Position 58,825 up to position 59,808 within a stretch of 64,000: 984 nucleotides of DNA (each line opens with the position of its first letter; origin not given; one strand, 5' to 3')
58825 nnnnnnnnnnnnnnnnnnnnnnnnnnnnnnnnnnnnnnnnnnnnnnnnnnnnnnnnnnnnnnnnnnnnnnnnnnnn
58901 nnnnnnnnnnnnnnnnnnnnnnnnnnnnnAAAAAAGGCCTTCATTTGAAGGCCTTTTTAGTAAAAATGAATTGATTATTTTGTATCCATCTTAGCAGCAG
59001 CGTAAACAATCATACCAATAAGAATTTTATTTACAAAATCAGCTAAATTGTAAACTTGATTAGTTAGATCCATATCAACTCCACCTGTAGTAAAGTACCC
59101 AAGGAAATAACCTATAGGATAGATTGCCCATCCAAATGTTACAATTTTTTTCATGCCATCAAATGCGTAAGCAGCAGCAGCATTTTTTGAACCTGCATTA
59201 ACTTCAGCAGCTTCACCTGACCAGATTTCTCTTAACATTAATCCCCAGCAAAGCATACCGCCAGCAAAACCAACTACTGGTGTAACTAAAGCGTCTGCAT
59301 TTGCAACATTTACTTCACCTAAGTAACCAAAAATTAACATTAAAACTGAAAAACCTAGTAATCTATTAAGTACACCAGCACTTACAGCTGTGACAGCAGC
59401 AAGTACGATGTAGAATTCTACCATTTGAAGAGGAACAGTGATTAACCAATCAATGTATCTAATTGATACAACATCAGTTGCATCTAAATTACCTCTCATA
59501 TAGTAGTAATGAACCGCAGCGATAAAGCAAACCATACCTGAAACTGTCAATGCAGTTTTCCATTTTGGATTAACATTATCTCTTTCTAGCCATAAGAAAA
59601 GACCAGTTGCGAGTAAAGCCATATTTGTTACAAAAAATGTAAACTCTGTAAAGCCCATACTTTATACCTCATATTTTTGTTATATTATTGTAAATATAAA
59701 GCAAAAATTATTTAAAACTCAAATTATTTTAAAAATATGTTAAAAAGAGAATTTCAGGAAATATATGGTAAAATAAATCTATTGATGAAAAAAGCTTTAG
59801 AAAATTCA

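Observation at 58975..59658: Blue-tuned DTE proteorhodopsin, monocistronic on the minority strand, with no signal peptide and no retinal-synthesis genes in 64 kb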

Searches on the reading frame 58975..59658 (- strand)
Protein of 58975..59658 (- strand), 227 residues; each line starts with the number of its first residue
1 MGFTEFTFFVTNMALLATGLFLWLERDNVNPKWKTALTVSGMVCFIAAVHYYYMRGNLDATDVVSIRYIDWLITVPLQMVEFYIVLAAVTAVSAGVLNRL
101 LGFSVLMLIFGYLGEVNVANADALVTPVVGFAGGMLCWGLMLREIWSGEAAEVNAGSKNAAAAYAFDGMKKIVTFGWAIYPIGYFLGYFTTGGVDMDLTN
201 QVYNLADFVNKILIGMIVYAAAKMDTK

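Call 3: search_protein_families(library=pfam, proteins=[window:58975-59658:-], max_evalue=0.01)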
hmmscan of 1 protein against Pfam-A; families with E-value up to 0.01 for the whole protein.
window:58975-59658:- (227 aa): 1 family
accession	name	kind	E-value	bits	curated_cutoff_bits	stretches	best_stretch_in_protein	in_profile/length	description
PF01036.24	Bac_rhodopsin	-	3.6e-37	128.4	24.6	1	4-222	3-221/224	Bacteriorhodopsin-like protein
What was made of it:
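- On Proteorhodopsin (DTE proton-pumping microbial rhodopsin): Pfam PF01036 at 3.6e-37 covers residues 4-222 and profile positions 3-221 of 224 (call 3).
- Family: Pfam Bac_rhodopsin 3.6e-37 over residues 4-222 (call 3).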

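Call 4: search_solved_structures(query=window:58978-59658:-, show_alignments=4)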
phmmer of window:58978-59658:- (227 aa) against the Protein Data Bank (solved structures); distinct sequences matched with E-value up to 0.001: 61 (the best 60 are shown).
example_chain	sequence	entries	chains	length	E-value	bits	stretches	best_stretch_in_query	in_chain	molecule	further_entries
4jq6_A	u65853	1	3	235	2.1e-53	184.4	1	6-225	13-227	Proteorhodopsin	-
7b03_A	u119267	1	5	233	2.8e-52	180.7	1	3-223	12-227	Proteorhodopsin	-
8cnk_A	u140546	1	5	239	3.1e-52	180.6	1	3-223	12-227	Green-light absorbing proteorhodopsin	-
2l6x_A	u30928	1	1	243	3.3e-52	180.5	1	3-223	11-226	Green-light absorbing proteorhodopsin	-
8cqc_A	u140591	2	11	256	3.6e-52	180.3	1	3-223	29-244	Green-light absorbing proteorhodopsin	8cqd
9r23_A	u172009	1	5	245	1.6e-48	168.4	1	7-226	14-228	flotillin-associated rhodopsin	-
4kly_A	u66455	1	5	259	2.7e-47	164.4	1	7-223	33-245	Blue-light absorbing proteorhodopsin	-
9r21_A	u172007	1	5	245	7e-47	163.1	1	7-226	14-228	flotillin-associated rhodopsin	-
4knf_A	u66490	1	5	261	3.8e-46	160.6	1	7-223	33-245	Blue-light absorbing proteorhodopsin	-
9r22_A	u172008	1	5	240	6.6e-45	156.6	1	3-223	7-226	microbial rhodopsin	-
9jov_A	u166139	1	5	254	9.4e-35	123.4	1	4-223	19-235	Proteorhodopsin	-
9jou_A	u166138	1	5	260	1e-34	123.3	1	4-223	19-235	Proteorhodopsin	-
4hyj_A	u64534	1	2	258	3e-29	105.4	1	4-223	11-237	Rhodopsin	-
9jtq_A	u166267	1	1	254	4e-27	98.5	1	3-223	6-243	Rhodopsin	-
5jsi_A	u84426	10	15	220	3.3e-22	82.4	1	7-224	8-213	Bacteriorhodopsin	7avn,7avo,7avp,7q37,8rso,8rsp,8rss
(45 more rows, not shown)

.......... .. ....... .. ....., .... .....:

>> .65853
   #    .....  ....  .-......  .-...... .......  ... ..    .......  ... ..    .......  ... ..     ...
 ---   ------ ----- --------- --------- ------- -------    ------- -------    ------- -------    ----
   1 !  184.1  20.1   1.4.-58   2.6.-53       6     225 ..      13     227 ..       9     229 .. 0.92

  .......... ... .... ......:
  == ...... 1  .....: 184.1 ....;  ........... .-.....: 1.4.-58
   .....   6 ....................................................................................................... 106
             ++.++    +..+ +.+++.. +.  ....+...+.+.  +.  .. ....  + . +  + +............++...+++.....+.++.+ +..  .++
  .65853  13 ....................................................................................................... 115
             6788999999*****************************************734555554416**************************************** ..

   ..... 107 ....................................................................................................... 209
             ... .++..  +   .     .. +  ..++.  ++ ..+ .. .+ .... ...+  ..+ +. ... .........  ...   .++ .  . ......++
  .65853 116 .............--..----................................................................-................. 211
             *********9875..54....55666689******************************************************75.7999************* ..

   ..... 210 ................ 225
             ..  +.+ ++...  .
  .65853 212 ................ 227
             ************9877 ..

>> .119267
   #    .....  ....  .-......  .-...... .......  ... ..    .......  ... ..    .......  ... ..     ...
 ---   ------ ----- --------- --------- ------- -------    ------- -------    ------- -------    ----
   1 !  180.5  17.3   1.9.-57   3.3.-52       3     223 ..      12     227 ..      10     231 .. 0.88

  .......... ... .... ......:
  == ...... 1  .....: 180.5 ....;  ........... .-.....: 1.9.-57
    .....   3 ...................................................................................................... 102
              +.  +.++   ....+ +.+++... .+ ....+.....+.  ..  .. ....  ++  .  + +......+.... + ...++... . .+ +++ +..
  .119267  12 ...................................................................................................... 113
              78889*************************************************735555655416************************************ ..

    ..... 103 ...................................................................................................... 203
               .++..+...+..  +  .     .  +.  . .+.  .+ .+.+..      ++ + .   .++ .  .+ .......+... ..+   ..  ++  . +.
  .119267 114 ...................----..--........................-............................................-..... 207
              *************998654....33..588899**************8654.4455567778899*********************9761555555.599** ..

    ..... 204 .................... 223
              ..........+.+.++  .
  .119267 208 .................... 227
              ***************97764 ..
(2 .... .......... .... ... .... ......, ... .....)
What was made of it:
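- Closest known: Flotillin-associated rhodopsins. Same: They belong to the proteorhodopsin superclade and match at E = 1e-45 to 1e-48 (call 4).
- Solved relatives: phmmer E = 2.1e-53 to blue proteorhodopsin Med12 (4jq6) and about 3e-52 to green proteorhodopsin (7b03, 2l6x), both over the full length (call 4). Flotillin-associated rhodopsins (9r21, 9r22, 9r23) are among the better PDB matches, at E = 1e-45 to 1e-48 (call 4). The green and blue pumps score higher than the flotillin-associated rhodopsins (call 4). The solved blue proteorhodopsin Med12 has Q at the same column within an almost identical helix C, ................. (call 4).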

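Call 6: find_homologous_proteins(query=window:58978-59658:-)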
Query window:58978-59658:- (227 aa): 7799 proteins with E <= 0.001 among 8000 candidates; the best 120 are listed.
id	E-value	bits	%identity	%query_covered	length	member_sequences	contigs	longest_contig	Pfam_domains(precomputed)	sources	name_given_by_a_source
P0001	3.0e-144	496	100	100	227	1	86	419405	PF01036.25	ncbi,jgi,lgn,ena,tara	tara:strand:- start:47 stop:730 length:684 start_codon:yes stop_codon:yes gene_type:complete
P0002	5.6e-144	495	100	100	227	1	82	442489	PF01036.25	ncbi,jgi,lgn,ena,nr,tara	jgi:bacteriorhodopsin|nr:proteorhodopsin [uncultured bacterium]|tara:strand:+ start:2671 stop:3354 l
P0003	1.1e-143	494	99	100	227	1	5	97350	PF01036.25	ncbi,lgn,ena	ncbi:MAG: bacteriorhodopsin [Candidatus Neomarinimicrobiota bacterium]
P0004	1.9e-143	494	99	100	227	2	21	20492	PF01036.25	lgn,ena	-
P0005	1.9e-143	494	99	100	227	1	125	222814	PF01036.25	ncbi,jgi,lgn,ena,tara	tara:strand:+ start:79 stop:762 length:684 start_codon:yes stop_codon:yes gene_type:complete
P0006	1.9e-143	494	99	100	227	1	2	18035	PF01036.25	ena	-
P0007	2.9e-143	493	99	100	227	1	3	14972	PF01036.25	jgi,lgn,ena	-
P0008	3.8e-143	493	99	100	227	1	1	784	PF01036.25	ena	-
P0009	6.0e-143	492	99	100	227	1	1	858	PF01036.25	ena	-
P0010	6.3e-143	492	99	100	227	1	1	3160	PF01036.25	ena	-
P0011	6.9e-143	492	99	100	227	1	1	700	PF01036.25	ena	-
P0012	6.9e-143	492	99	100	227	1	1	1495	PF01036.25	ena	-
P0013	7.3e-143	492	99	100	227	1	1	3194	PF01036.25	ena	-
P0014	7.5e-143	492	99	100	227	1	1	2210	PF01036.25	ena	-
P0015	1.1e-142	491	99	100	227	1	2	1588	PF01036.25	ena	-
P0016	1.2e-142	491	99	100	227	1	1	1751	PF01036.25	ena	-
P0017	1.8e-142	490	99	100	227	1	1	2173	PF01036.25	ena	-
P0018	2.0e-142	490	98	100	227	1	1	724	PF01036.25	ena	-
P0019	4.1e-142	489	99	100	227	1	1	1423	PF01036.25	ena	-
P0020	9.5e-142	488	98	100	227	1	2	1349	PF01036.25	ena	-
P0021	4.4e-141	486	98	99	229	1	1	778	PF01036.25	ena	-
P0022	6.1e-141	485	98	100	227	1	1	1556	PF01036.25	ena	-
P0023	1.4e-139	481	97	100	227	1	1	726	PF01036.25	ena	-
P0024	4.4e-139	479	96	100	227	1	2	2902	PF01036.25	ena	-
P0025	1.2e-137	475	97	100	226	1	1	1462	PF01036.25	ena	-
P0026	9.8e-137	472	96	100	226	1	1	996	PF01036.25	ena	-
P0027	1.0e-135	468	100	95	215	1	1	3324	PF01036.25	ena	-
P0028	5.7e-134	463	99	93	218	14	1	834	PF01036.25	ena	-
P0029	1.4e-130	452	90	100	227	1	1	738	PF01036.25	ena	-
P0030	5.1e-126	437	89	100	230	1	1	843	PF01036.25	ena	-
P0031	1.6e-125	435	88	100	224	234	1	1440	PF01036.25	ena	-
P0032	4.6e-122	424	88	95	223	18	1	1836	PF01036.25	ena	-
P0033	1.9e-120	418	86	100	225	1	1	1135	PF01036.25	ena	-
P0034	2.4e-120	418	87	95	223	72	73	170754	PF01036.25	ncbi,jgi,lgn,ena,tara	tara:strand:- start:595 stop:1266 length:672 start_codon:yes stop_codon:yes gene_type:complete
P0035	5.7e-120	417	86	100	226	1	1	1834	PF01036.25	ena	-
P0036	7.3e-120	417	86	100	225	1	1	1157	PF01036.25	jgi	-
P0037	7.9e-120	416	86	100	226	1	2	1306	PF01036.25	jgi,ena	-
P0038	1.1e-119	416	87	95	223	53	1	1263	PF01036.25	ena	-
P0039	1.2e-119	416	87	100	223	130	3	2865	PF01036.25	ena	-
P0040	2.5e-115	402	86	95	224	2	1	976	PF01036.25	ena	-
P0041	8.0e-115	400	99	82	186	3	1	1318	PF01036.25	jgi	jgi:bacteriorhodopsin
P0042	1.6e-114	399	85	95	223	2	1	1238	PF01036.25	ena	-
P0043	1.4e-113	396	85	95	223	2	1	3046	PF01036.25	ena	-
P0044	1.1e-112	393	84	96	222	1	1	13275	PF01036.25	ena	-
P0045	3.6e-110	385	81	99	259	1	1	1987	PF01036.25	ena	-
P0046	6.4e-110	384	84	95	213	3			PF01036.25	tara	tara:strand:- start:203 stop:844 length:642 start_codon:yes stop_codon:yes gene_type:complete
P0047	7.0e-109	381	82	95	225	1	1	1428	PF01036.25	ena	-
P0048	1.2e-103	363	74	95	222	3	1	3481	PF01036.25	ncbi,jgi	-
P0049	2.4e-101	356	75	100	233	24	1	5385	PF01036.25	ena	-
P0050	8.2e-101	354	74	95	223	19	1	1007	PF01036.25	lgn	-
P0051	2.7e-100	353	76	97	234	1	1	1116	PF01036.25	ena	-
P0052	1.5e-99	350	84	88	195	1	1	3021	PF01036.25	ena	-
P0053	4.0e-99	349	78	93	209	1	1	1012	PF01036.25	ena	-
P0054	6.7e-99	348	74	99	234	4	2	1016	PF01036.25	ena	-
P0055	2.1e-98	346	75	99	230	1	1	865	PF01036.25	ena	-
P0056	4.2e-98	345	73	99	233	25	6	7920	PF01036.25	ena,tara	tara:strand:- start:101 stop:802 length:702 start_codon:yes stop_codon:yes gene_type:complete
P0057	8.5e-98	344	74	99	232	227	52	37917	PF01036.25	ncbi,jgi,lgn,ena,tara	jgi:bacteriorhodopsin|tara:strand:- start:592 stop:1290 length:699 start_codon:yes stop_codon:yes ge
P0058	9.5e-98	344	74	99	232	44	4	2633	PF01036.25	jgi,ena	-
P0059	2.0e-97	343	75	99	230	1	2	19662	PF01036.25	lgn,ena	-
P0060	2.0e-97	343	73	99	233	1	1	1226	PF01036.25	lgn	-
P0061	2.5e-97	343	72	99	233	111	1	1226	PF01036.25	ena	-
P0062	3.9e-97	342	74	99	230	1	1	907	PF01036.25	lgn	-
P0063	4.6e-97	342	74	99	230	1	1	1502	PF01036.25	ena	-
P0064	4.8e-97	342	74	99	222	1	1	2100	PF01036.25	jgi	jgi:bacteriorhodopsin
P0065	5.0e-97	342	74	99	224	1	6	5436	PF01036.25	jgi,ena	jgi:bacteriorhodopsin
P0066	5.5e-97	342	74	99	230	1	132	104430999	PF01036.25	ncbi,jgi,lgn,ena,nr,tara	ncbi:MAG: bacteriorhodopsin [Candidatus Marinimicrobia bacterium]|jgi:bacteriorhodopsin|nr:bacterior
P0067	5.5e-97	342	74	99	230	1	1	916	PF01036.25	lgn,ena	-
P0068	7.3e-97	341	74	99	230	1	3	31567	PF01036.25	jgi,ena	-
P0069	8.0e-97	341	74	99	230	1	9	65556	PF01036.25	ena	-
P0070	8.7e-97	341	73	99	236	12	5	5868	PF01036.25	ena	-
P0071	1.1e-96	341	73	99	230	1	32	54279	PF01036.25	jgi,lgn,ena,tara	tara:strand:- start:24 stop:716 length:693 start_codon:yes stop_codon:yes gene_type:complete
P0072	1.1e-96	341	73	99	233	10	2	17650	PF01036.25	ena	-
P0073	1.2e-96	341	73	99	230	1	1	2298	PF01036.25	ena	-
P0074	1.2e-96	341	74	99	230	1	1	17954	PF01036.25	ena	-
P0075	1.4e-96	340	73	99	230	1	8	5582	PF01036.25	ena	-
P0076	1.5e-96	340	73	99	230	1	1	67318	PF01036.25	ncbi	-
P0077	1.5e-96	340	73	99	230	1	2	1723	PF01036.25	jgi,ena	jgi:bacteriorhodopsin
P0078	1.6e-96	340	73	99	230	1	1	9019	PF01036.25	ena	-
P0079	1.9e-96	340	74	99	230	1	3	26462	PF01036.25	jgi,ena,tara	tara:strand:+ start:77 stop:769 length:693 start_codon:yes stop_codon:yes gene_type:complete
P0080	1.9e-96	340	74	99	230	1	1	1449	PF01036.25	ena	-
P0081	1.9e-96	340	74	99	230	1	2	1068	PF01036.25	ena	-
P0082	2.2e-96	340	74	99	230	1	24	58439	PF01036.25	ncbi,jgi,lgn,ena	jgi:bacteriorhodopsin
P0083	2.4e-96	340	74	99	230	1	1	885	PF01036.25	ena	-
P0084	2.7e-96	339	69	99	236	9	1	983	PF01036.25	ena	-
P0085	2.7e-96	339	73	99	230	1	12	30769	PF01036.25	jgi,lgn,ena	jgi:bacteriorhodopsin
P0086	3.0e-96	339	74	99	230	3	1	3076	PF01036.25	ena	-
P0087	3.2e-96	339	74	99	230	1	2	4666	PF01036.25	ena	-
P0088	3.3e-96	339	73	99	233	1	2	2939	PF01036.25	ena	-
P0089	3.5e-96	339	74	99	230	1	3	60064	PF01036.25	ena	-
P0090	6.0e-96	338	74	99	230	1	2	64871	PF01036.25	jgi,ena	-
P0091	6.5e-96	338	73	99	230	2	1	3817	PF01036.25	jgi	-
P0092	7.0e-96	338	73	99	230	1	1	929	PF01036.25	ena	-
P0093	7.6e-96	338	73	99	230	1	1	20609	PF01036.25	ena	-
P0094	1.1e-95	337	73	99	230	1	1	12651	PF01036.25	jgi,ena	-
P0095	1.2e-95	337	73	99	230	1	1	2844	PF01036.25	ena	-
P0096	1.5e-95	337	73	99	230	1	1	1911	PF01036.25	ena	-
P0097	1.6e-95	337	73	99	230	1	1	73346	PF01036.25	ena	-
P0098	2.2e-95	336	73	99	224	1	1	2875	PF01036.25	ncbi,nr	ncbi:bacteriorhodopsin-like [Candidatus Marinimicrobia bacterium]|nr:bacteriorhodopsin-like [Candida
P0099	2.4e-95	336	73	99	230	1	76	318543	PF01036.25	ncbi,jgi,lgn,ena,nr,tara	ncbi:bacteriorhodopsin [Candidatus Marinimicrobia bacterium]|nr:bacteriorhodopsin-like [Candidatus N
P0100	2.6e-95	336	73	99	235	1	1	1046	PF01036.25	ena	-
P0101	2.7e-95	336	73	99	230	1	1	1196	PF01036.25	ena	-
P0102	3.0e-95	336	73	99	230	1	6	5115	PF01036.25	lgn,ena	-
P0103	6.6e-95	335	73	99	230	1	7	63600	PF01036.25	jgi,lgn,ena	-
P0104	6.7e-95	335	73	99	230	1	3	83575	PF01036.25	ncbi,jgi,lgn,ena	jgi:bacteriorhodopsin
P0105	7.1e-95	335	73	99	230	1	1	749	PF01036.25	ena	-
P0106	1.1e-94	334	72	99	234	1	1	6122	PF01036.25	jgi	-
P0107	1.2e-94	334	73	99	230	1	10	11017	PF01036.25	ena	-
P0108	1.4e-94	334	73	99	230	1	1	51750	PF01036.25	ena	-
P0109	1.4e-93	331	71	99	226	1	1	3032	PF01036.25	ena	-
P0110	8.9e-93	328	70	99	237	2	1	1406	PF01036.25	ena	-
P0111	1.7e-92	327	70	99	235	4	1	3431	PF01036.25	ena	-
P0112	1.8e-92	327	71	99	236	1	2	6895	PF01036.25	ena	-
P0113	4.0e-92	326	74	95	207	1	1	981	PF01036.25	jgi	jgi:bacteriorhodopsin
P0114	5.0e-92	326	70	99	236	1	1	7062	PF01036.25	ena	-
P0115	6.3e-92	325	70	99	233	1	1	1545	PF01036.25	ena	-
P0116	1.1e-91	324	73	95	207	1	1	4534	PF01036.25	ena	-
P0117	1.5e-91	324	70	99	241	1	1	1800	PF01036.25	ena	-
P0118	2.7e-91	323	68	99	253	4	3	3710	PF01036.25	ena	-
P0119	4.4e-91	322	84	75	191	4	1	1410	PF01036.25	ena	-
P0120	1.3e-90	321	70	99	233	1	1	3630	PF01036.25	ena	-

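Call 15: find_encoding_contigs(protein=P0001, flank=10000, max_places=6)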
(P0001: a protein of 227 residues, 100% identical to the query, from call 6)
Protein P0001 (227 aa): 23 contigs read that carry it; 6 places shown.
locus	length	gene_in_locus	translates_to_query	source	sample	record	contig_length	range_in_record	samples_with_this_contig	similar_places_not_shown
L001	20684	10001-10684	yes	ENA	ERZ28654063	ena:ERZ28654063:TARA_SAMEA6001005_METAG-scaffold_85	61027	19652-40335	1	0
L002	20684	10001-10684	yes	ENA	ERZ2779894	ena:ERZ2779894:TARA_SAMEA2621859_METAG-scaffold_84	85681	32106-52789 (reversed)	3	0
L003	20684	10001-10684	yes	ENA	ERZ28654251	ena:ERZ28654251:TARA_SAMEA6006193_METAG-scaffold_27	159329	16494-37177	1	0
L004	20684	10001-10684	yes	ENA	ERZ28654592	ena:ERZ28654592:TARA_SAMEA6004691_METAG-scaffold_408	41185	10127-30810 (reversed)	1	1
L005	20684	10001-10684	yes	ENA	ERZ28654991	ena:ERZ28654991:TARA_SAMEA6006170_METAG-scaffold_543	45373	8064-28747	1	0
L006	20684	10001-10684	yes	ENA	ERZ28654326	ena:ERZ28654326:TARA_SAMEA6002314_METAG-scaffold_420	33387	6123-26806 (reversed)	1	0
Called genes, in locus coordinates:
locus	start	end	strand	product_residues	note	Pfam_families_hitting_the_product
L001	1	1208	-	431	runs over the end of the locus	PF01274:MS_TIM-barrel, PF20659:MS_C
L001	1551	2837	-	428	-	PF07690:MFS_1, PF11700:ATG22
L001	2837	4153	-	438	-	PF00009:GTP_EFTU, PF01926:MMR_HSR1, PF02421:FeoB_N, PF00009:GTP_EFTU, PF00071:Ras (weak), PF01926:MMR_HSR1, PF02421:FeoB_N, PF14714:KH_dom-like, +8 more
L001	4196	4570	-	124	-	PF01124:MAPEG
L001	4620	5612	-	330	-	PF00140:Sigma70_r1_2 (weak), PF04542:Sigma70_r2, PF04539:Sigma70_r3, PF04545:Sigma70_r4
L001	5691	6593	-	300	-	PF01073:3Beta_HSD (faint), PF01370:Epimerase, PF05368:NmrA (weak), PF08338:DUF1731 (weak)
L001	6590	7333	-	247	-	PF00378:ECH_1, PF16113:ECH_2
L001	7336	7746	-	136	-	PF13279:4HBT_2, PF03061:4HBT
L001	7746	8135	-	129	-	PF04134:DCC1-like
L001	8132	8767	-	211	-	PF06966:DUF1295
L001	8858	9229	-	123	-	PF00581:Rhodanese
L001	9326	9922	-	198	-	PF12766:Pyridox_oxase_2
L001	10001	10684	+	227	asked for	PF01036:Bac_rhodopsin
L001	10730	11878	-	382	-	PF01636:APH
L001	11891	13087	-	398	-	PF02771:Acyl-CoA_dh_N, PF02770:Acyl-CoA_dh_M, PF00441:Acyl-CoA_dh_1, PF08028:Acyl-CoA_dh_2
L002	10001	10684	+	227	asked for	PF01036:Bac_rhodopsin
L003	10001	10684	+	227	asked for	PF01036:Bac_rhodopsin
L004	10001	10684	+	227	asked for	PF01036:Bac_rhodopsin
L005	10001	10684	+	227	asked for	PF01036:Bac_rhodopsin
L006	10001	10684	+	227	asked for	PF01036:Bac_rhodopsin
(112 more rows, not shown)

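Call 21: find_encoding_contigs(protein=P0034, flank=10000, max_places=2)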
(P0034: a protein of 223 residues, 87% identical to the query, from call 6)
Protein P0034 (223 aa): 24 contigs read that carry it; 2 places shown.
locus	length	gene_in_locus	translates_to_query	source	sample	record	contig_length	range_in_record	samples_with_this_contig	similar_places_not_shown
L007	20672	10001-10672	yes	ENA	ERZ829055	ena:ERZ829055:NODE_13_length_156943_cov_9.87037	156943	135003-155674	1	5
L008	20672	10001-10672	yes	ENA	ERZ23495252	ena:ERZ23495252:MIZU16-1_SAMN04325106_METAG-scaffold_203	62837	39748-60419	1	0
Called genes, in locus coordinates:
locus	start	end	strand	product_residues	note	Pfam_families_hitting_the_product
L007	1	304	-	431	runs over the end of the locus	PF01274:MS_TIM-barrel, PF20659:MS_C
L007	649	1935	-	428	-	PF07690:MFS_1, PF11700:ATG22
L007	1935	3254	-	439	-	PF00009:GTP_EFTU, PF01926:MMR_HSR1, PF02421:FeoB_N, PF00009:GTP_EFTU, PF01926:MMR_HSR1, PF02421:FeoB_N, PF04548:AIG1, PF14714:KH_dom-like, +8 more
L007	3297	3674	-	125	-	PF01124:MAPEG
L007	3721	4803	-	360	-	PF00140:Sigma70_r1_2, PF04542:Sigma70_r2, PF04539:Sigma70_r3, PF04545:Sigma70_r4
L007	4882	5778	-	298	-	PF01370:Epimerase, PF05368:NmrA (faint), PF08338:DUF1731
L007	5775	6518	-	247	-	PF00378:ECH_1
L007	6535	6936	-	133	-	PF13279:4HBT_2, PF03061:4HBT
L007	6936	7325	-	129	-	PF04134:DCC1-like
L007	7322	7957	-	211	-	PF06966:DUF1295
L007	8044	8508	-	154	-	PF00581:Rhodanese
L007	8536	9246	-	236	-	PF04116:FA_hydroxylase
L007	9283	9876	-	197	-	PF12766:Pyridox_oxase_2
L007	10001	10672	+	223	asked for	PF01036:Bac_rhodopsin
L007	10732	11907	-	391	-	PF01636:APH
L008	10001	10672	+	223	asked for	PF01036:Bac_rhodopsin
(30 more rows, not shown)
